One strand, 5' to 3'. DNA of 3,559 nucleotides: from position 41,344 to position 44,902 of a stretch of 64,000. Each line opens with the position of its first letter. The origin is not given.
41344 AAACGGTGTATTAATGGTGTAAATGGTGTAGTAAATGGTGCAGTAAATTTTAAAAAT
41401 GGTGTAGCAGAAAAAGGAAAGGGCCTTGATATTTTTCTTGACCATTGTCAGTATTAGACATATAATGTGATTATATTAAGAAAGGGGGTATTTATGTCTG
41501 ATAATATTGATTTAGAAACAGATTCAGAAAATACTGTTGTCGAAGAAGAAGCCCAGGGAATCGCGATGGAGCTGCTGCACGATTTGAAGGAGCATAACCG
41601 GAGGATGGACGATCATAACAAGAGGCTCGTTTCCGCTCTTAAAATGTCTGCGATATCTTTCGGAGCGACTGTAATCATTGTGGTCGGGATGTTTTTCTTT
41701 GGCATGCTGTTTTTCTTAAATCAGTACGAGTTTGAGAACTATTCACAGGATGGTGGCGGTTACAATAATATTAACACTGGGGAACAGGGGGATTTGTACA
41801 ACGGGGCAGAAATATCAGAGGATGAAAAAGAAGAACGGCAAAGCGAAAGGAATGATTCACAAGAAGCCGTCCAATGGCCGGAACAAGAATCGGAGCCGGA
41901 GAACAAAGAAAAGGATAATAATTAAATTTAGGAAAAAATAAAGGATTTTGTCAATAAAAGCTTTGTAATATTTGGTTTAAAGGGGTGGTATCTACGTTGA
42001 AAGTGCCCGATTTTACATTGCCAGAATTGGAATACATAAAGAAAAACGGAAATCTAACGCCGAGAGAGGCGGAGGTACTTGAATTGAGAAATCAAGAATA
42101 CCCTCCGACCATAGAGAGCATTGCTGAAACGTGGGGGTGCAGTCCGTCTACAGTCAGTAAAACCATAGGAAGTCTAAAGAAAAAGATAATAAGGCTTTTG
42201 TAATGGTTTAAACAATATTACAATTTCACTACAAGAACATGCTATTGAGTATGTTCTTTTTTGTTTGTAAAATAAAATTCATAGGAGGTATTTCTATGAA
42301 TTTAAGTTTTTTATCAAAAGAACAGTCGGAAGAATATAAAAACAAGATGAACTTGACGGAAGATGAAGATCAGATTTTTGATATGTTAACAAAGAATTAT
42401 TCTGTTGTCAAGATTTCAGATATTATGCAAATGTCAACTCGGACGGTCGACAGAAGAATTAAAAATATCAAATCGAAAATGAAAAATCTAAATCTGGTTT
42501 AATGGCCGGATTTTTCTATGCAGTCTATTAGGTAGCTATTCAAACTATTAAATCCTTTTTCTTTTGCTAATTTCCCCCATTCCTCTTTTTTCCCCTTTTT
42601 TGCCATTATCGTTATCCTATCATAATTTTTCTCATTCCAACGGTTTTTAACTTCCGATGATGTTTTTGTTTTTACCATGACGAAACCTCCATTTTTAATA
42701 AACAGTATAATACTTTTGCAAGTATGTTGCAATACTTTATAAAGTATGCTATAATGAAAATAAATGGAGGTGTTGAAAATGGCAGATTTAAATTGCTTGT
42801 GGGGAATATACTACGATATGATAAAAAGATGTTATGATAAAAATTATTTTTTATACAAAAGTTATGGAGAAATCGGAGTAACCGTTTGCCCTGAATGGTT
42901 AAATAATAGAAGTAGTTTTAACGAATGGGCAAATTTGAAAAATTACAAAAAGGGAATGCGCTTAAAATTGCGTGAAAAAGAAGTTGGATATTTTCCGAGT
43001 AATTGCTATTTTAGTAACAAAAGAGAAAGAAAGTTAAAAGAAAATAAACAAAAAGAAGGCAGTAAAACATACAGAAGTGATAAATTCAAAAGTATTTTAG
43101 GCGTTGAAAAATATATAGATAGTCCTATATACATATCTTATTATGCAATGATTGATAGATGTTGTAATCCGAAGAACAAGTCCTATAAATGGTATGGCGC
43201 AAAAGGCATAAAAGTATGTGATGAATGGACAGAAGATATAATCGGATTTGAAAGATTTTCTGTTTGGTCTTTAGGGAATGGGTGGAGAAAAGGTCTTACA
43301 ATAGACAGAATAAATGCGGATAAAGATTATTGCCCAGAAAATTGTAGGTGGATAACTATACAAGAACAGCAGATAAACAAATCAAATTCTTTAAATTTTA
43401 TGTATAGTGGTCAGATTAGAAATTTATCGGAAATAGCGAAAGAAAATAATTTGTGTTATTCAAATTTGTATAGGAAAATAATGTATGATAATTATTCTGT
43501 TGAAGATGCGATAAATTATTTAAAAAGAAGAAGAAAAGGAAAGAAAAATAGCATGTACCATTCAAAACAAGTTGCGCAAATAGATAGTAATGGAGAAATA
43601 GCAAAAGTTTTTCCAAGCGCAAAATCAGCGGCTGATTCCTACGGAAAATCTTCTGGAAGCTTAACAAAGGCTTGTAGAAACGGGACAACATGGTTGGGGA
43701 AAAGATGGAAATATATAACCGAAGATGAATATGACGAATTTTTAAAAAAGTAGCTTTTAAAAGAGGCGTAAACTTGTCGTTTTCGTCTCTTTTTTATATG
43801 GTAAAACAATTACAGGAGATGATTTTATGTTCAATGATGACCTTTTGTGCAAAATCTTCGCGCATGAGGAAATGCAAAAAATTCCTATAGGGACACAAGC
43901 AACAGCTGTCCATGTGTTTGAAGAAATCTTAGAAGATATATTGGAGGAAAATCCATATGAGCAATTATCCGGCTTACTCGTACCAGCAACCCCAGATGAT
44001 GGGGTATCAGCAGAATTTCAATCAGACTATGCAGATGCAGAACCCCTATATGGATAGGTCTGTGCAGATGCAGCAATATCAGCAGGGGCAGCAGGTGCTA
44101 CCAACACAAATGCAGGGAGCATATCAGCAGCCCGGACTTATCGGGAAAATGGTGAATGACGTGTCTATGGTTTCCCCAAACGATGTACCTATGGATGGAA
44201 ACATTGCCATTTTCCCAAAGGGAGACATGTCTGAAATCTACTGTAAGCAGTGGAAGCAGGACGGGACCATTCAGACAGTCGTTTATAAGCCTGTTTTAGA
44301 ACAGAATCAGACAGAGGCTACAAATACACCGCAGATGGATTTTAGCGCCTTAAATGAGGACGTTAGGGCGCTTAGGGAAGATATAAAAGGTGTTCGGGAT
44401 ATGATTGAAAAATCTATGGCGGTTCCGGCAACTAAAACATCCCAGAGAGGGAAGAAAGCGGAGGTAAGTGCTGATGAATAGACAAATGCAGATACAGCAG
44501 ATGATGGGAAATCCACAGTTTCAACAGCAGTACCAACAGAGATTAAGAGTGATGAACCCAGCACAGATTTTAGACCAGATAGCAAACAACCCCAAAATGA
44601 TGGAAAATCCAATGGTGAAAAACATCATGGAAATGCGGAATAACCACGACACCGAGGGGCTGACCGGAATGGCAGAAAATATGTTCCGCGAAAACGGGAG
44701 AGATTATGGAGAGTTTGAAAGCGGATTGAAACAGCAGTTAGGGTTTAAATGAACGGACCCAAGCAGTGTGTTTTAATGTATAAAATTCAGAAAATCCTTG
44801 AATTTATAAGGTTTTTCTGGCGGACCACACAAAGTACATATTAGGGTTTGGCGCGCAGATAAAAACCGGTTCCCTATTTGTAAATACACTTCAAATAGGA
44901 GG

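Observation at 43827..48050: Cluster of Gln-rich, Gly/Cys-rich and Cys-rich low-complexity proteins under RHH control, with no family I can name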

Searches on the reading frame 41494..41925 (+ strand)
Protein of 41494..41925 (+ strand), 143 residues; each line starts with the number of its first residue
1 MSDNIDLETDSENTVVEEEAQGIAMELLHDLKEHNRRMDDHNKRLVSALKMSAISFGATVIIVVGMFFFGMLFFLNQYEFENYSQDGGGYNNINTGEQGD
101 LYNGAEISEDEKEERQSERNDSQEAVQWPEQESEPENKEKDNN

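Call 21: search_protein_families(library=ncbifam, max_evalue=1, proteins=[window:41494-41925:+])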
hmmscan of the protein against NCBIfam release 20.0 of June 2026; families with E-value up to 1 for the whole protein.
window:41494-41925:+ (143 aa): 2 families
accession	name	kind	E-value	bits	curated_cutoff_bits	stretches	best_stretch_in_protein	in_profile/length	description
TIGR00939.1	2a57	subfamily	0.02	13.6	297.5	1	49-140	171-255/439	nucleoside Transporter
NF002722.0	PRK02565.1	equivalog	0.031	13.9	57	1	53-70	22-39/48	photosystem II reaction center protein J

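Call 22: search_protein_families(library=padloc, max_evalue=1, proteins=[window:41494-41925:+])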
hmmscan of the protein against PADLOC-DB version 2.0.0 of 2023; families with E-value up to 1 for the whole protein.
window:41494-41925:+ (143 aa): 0 families

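Call 63: search_protein_families(library=pfam, max_evalue=0.1, proteins=[window:41494-41925:+])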
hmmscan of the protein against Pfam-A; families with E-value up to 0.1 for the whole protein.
window:41494-41925:+ (143 aa): 0 families

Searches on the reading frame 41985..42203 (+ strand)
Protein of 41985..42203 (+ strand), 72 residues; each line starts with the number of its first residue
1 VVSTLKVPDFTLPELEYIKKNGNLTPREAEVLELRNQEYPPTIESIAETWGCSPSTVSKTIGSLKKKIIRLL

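Call 21: search_protein_families(library=ncbifam, max_evalue=1, proteins=[window:41985-42203:+])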
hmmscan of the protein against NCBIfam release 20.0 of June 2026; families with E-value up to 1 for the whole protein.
window:41985-42203:+ (72 aa): 9 families
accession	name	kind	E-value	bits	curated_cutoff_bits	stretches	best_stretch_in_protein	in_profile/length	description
TIGR02937.1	sigma70-ECF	superfamily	6.2e-06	25.9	42.9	1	23-70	117-163/165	sigma-70 family RNA polymerase sigma factor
TIGR01884.1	cas_HTH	subfamily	0.0033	16.8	60.2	1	14-67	130-183/202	CRISPR-associated CARF protein Csa3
NF003054.0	PRK03975.1-1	equivalog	0.0091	15.9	239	1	14-61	27-72/171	putative transcriptional regulator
TIGR00180.1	parB_part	domain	0.021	14.6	58.45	1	26-65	105-145/186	ParB/RepB/Spo0J family partition protein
NF053606.1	Sta1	subfamily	0.06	13.5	80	1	23-67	17-61/100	Sta1 family transcriptional regulator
TIGR00498.1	lexA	equivalog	0.072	12.7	110.95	1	25-67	5-53/203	transcriptional repressor LexA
NF003257.0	PRK04217.1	equivalog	0.089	12.9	115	1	11-71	30-89/110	hypothetical protein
NF005385.0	PRK06930.1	subfamily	0.09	12.5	136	1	24-70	115-160/170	positive control sigma-like factor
TIGR02999.1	Sig-70_X6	subfamily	0.093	12.6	126.15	1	23-61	134-171/183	ECF-type sigma factor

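Call 22: search_protein_families(library=padloc, max_evalue=1, proteins=[window:41985-42203:+])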
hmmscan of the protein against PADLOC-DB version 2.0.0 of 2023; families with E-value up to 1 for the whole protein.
window:41985-42203:+ (72 aa): 8 families
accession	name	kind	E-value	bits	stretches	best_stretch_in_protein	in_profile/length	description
PDLC01434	CasR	-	0.00034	18.5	1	17-67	124-168/191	"CAS-I,CAS-II,CAS-III,CAS-IV,CAS-V,CAS-VI; associated_signaling"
PDLC01268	CasR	-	0.00055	17.9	1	17-67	117-164/179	"CAS-I,CAS-II,CAS-III,CAS-IV,CAS-V,CAS-VI; associated_signaling"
PDLC01852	CARF3--CARF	-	0.0026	15.7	1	12-67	129-184/208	-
PDLC01044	Csa3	-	0.0035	15.2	1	18-67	129-176/194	Type I-A associated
PDLC01853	CARF3--CARF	-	0.0042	14.8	1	11-67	124-181/209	-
PDLC01848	CARF3--CARF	-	0.005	14.5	1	22-67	133-176/197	-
PDLC01859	CARF3--CARF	-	0.0058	14.4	1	14-67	138-195/213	-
PDLC01850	CARF3--CARF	-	0.0086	14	1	15-67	136-186/209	-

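Call 63: search_protein_families(library=pfam, max_evalue=0.1, proteins=[window:41985-42203:+])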
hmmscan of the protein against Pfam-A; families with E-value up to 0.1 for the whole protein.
window:41985-42203:+ (72 aa): 18 families
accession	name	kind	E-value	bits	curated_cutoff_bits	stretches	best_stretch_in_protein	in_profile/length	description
PF04545.22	Sigma70_r4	-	1.6e-05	24.8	24.1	1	23-59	4-39/50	Sigma-70, region 4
PF00196.25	GerE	-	7.9e-05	22.6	23.5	1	23-68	2-45/57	Bacterial regulatory proteins, luxR family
PF08279.18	HTH_11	-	0.00011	22.4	25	1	31-70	5-45/55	HTH domain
PF01726.22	LexA_DNA_bind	-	0.00036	20.7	23.7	1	23-67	3-53/65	LexA DNA binding domain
PF13730.12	HTH_36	-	0.00072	19.8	25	1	37-67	23-52/55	Helix-turn-helix domain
PF13463.12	HTH_27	-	0.0021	18.8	22.2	1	24-67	1-45/68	Winged helix DNA-binding domain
PF12802.13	MarR_2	-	0.0031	18.1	27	1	24-67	3-47/61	MarR family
PF04967.18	HTH_10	-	0.0048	17.1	23.1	1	42-70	25-53/53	HTH DNA binding domain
PF13384.12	HTH_23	-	0.0058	16.9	24.6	1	42-61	19-38/50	Homeodomain-like domain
PF01325.25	Fe_dep_repress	-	0.0077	16.9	26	1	35-66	17-48/60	Iron dependent repressor, N-terminal DNA binding domain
PF13545.12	HTH_Crp_2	-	0.0081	16.5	27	1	38-67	20-49/70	Crp-like helix-turn-helix domain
PF08281.18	Sigma70_r4_2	-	0.0081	16.2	25.7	1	24-62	11-48/54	Sigma-70, region 4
PF01047.28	MarR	-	0.0082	16.5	24.6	1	24-67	1-44/59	MarR family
PF02796.21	HTH_7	-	0.019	15.5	23.8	1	29-57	12-38/45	Helix-turn-helix domain of resolvase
PF25212.1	HVO_A0114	-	0.027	14.7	27.6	1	23-66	19-62/84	HVO_A0114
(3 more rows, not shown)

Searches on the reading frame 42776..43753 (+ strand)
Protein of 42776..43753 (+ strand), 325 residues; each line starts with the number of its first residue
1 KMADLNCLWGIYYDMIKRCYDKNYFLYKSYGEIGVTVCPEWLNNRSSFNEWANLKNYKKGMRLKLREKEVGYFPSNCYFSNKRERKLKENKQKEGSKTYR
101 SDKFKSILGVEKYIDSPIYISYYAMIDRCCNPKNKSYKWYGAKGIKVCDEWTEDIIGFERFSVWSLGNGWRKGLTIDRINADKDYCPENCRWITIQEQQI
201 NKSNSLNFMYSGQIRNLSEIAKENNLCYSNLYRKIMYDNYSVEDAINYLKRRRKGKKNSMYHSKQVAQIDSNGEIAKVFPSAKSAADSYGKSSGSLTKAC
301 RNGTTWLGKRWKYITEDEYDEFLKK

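Call 3: search_protein_families(library=pfam, max_evalue=1, proteins=[window:42776-43753:+])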
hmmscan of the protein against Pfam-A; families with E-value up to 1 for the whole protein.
window:42776-43753:+ (325 aa): 1 family
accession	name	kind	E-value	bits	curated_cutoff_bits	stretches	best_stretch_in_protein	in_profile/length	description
PF22639.1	Gp18_dom_I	-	0.14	12.6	27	1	239-285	14-56/93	Tail sheath protein Gp18-like domain I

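Call 4: search_protein_families(library=phrogs, max_evalue=1, proteins=[window:42776-43753:+])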
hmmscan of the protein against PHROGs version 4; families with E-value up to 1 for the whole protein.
window:42776-43753:+ (325 aa): 9 families
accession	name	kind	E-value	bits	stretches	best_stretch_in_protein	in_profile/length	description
phrog_3377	-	DNA, RNA and nucleotide metabolism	4.7e-61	207.1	2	114-268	10-159/196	HNH endonuclease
phrog_374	-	DNA, RNA and nucleotide metabolism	5.2e-49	168.6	2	88-263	252-416/617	HNH endonuclease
phrog_8790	-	DNA, RNA and nucleotide metabolism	3e-40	139.7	2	112-268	19-169/241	restriction endonuclease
phrog_2081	-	DNA, RNA and nucleotide metabolism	3.2e-36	126.4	2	113-320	100-308/433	HNH endonuclease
phrog_953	-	DNA, RNA and nucleotide metabolism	8e-24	85.7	2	111-202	217-305/420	HNH endonuclease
phrog_1065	-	unknown function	0.00021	22.2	1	201-273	48-117/192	-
phrog_4578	-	DNA, RNA and nucleotide metabolism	0.00028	21.8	1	163-205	18-62/130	HNH endonuclease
phrog_28742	-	unknown function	0.0003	22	1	120-205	25-108/165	-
phrog_31132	-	unknown function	0.0081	17.4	1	241-267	10-36/48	-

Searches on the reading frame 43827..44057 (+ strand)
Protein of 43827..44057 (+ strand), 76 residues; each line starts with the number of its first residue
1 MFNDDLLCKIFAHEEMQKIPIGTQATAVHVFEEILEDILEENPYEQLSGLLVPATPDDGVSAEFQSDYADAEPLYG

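Call 3: search_protein_families(library=pfam, max_evalue=1, proteins=[window:43827-44057:+])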
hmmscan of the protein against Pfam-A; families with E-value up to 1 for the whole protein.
window:43827-44057:+ (76 aa): 0 families

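Call 4: search_protein_families(library=phrogs, max_evalue=1, proteins=[window:43827-44057:+])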
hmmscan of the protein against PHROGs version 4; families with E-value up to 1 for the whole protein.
window:43827-44057:+ (76 aa): 0 families

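Call 21: search_protein_families(library=ncbifam, max_evalue=1, proteins=[window:43827-44057:+])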
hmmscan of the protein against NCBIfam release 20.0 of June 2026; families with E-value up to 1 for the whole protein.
window:43827-44057:+ (76 aa): 0 families

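Call 22: search_protein_families(library=padloc, max_evalue=1, proteins=[window:43827-44057:+])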
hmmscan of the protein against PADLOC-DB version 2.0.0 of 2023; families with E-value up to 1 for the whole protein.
window:43827-44057:+ (76 aa): 0 families

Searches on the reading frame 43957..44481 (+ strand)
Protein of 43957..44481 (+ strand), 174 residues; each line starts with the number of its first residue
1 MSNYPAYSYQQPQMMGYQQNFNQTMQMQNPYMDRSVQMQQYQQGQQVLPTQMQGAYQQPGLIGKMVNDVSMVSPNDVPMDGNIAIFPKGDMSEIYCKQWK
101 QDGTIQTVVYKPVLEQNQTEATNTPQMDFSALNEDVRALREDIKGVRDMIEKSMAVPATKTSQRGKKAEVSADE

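Call 3: search_protein_families(library=pfam, max_evalue=1, proteins=[window:43957-44481:+])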
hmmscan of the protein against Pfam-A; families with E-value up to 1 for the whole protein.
window:43957-44481:+ (174 aa): 0 families

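Call 4: search_protein_families(library=phrogs, max_evalue=1, proteins=[window:43957-44481:+])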
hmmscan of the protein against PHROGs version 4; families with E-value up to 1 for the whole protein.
window:43957-44481:+ (174 aa): 2 families
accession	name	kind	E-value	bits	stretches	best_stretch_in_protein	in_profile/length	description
phrog_21718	-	unknown function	2.3e-05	25.4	1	13-125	7-120/159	-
phrog_38113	-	unknown function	0.16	12.8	1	82-100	20-38/39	-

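Call 21: search_protein_families(library=ncbifam, max_evalue=1, proteins=[window:43957-44481:+])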
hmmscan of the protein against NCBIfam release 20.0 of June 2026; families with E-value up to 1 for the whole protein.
window:43957-44481:+ (174 aa): 0 families

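Call 22: search_protein_families(library=padloc, max_evalue=1, proteins=[window:43957-44481:+])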
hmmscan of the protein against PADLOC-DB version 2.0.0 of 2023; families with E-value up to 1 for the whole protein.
window:43957-44481:+ (174 aa): 0 families

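Call 77: search_solved_structures(query=A9, max_evalue=10)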
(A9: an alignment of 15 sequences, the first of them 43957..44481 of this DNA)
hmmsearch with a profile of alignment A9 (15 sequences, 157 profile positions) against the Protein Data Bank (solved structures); distinct sequences matched with E-value up to 10: 19.
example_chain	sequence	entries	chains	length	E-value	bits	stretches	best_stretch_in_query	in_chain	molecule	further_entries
6qgl_A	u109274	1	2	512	0.065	16.7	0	106-138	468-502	VP5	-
6j7v_A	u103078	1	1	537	0.074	16.5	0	106-138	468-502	VP5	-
6h9l_A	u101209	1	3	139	0.17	15.3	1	103-145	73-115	Uncharacterized protein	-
2w6b_A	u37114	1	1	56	0.24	14.9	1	112-142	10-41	RHO GUANINE NUCLEOTIDE EXCHANGE FACTOR 7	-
3l4f_A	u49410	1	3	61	0.31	14.5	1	112-143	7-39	Rho guanine nucleotide exchange factor 7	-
8xwx_E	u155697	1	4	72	0.43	14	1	114-146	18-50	B-cell receptor-associated protein 31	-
4jzl_A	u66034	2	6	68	0.45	14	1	114-146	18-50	B-cell receptor-associated protein 31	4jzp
9s9g_A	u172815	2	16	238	0.95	12.9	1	50-146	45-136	Cell division protein CdvA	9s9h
9mmh_A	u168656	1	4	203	1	12.8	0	62-86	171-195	Phosphoglycerate mutase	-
2fcw_A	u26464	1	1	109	1.1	12.7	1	110-143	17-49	Alpha-2-macroglobulin receptor-associated protein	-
2ftu_A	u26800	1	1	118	1.2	12.6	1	110-143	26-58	Alpha-2-macroglobulin receptor-associated protein, domain 3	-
7zgx_A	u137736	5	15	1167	1.3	12.5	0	103-145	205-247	S-layer protein SlpA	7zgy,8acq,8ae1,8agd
8tvi_A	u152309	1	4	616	1.3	12.5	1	109-146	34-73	Langya virus attachment glycoprotein G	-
7s94_A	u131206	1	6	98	1.5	12.3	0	114-142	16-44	Endogenous retrovirus group S71 member 1 Env polyprotein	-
1hwt_C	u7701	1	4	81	1.6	12.2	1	80-138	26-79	PROTEIN (HEME ACTIVATOR PROTEIN)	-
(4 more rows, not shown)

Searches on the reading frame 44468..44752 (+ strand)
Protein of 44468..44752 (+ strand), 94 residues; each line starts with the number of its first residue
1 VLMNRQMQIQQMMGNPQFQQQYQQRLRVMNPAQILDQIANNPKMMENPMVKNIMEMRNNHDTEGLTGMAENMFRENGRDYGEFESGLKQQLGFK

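Call 3: search_protein_families(library=pfam, max_evalue=1, proteins=[window:44468-44752:+])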
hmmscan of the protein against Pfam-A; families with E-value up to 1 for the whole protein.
window:44468-44752:+ (94 aa): 1 family
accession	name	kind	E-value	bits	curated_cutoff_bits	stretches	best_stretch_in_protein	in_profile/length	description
PF11157.13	DUF2937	-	0.083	13.1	25.3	1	16-61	21-69/162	Protein of unknown function (DUF2937)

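Call 4: search_protein_families(library=phrogs, max_evalue=1, proteins=[window:44468-44752:+])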
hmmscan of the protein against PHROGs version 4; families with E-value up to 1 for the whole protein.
window:44468-44752:+ (94 aa): 1 family
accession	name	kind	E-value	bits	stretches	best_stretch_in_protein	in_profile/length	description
phrog_757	-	other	0.031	14.4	1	13-50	89-130/247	DNA methyltransferase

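Call 21: search_protein_families(library=ncbifam, max_evalue=1, proteins=[window:44468-44752:+])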
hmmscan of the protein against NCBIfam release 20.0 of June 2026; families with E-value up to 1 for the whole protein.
window:44468-44752:+ (94 aa): 0 families

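Call 22: search_protein_families(library=padloc, max_evalue=1, proteins=[window:44468-44752:+])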
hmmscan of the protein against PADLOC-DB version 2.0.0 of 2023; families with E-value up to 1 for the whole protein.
window:44468-44752:+ (94 aa): 1 family
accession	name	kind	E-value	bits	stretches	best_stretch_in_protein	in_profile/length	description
PDLC02333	AbiTi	-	0.035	12.3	1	6-58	13-65/114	AbiTi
